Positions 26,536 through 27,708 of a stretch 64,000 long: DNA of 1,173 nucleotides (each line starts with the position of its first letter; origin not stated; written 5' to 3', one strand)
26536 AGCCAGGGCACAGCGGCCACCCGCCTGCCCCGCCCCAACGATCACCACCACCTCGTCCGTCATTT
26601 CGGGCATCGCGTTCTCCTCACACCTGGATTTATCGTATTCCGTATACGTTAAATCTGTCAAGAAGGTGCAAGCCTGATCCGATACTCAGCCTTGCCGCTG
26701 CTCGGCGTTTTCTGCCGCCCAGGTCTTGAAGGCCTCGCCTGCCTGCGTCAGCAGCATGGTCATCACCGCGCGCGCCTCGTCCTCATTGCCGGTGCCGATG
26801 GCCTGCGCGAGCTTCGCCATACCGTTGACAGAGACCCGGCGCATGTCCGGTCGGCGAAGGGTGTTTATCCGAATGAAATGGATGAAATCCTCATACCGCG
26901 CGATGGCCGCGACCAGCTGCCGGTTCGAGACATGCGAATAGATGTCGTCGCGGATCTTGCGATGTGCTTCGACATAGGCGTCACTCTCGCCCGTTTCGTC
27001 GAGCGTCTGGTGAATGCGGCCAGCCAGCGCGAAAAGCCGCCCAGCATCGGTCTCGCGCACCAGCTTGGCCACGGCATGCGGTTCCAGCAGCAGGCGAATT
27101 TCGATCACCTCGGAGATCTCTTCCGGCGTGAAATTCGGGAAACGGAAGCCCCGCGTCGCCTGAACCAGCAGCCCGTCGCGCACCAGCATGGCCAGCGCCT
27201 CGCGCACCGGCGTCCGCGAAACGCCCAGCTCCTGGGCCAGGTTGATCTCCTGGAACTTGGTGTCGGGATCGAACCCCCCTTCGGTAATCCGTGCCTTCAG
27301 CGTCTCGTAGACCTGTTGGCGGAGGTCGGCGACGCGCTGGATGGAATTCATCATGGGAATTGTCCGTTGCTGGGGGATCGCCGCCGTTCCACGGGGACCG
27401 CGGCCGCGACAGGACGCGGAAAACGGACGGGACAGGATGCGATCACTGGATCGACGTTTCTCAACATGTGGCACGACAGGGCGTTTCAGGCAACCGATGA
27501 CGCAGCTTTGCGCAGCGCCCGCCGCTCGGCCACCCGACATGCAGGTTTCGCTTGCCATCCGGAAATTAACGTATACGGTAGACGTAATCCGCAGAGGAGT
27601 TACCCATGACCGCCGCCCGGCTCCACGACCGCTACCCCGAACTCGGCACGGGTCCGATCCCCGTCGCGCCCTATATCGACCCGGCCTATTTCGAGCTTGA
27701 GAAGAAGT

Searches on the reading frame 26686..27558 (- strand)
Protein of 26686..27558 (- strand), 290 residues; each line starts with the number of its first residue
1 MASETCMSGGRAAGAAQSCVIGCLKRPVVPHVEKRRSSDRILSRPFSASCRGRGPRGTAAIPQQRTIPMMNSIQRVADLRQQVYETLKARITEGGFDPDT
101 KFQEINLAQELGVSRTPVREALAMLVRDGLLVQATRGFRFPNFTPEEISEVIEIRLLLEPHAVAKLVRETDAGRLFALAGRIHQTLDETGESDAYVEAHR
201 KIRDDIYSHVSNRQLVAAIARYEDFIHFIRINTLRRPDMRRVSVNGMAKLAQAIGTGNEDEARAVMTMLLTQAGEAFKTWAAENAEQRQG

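Call 8: search_protein_families(library=pfam, proteins=[window:26686-27558:-], max_evalue=0.001)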
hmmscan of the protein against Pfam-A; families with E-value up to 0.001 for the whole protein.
window:26686-27558:- (290 aa): 2 families
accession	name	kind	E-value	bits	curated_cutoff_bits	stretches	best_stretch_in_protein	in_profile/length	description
PF00392.27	GntR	-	3.2e-15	56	27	1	80-134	2-57/64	Bacterial regulatory proteins, gntR family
PF07729.17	FCD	-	1.1e-11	45.7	24.3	1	150-270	1-123/125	FCD domain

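Call 84: search_protein_families(library=ncbifam, proteins=[window:26686-27558:-], max_evalue=0.00001)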
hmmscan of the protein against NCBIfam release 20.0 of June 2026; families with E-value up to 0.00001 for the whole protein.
window:26686-27558:- (290 aa): 8 families
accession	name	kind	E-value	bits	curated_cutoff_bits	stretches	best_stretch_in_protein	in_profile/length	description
TIGR03338.1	phnR_burk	equivalog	5.5e-20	71.9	271.5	1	77-268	10-204/212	phosphonate utilization associated transcriptional regulator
NF008504.0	PRK11414.1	equivalog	3.6e-18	66.1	225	1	68-272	2-210/221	GntR family transcriptional regulator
NF003011.0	PRK03837.1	subfamily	5.1e-11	42.6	260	0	73-138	9-73/241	transcriptional regulator NanR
NF007741.0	PRK10421.1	equivalog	5.8e-09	35.7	311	1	78-136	7-66/262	transcriptional regulator LldR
NF008576.0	PRK11534.1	equivalog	9.2e-07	28.7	218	1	82-165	11-95/225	DNA-binding transcriptional regulator CsiR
TIGR02325.1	C_P_lyase_phnF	equivalog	1e-06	28.5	156.8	0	79-137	9-67/238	phosphonate metabolism transcriptional regulator PhnF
NF052282.1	PLP_TF_PdxR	equivalog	3.4e-06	26.4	320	1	79-137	2-62/448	MocR-like pyridoxine biosynthesis transcription factor PdxR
TIGR02018.2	his_ut_repres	equivalog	3.5e-06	26.6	220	1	81-136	2-58/226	histidine utilization transcriptional repressor HutC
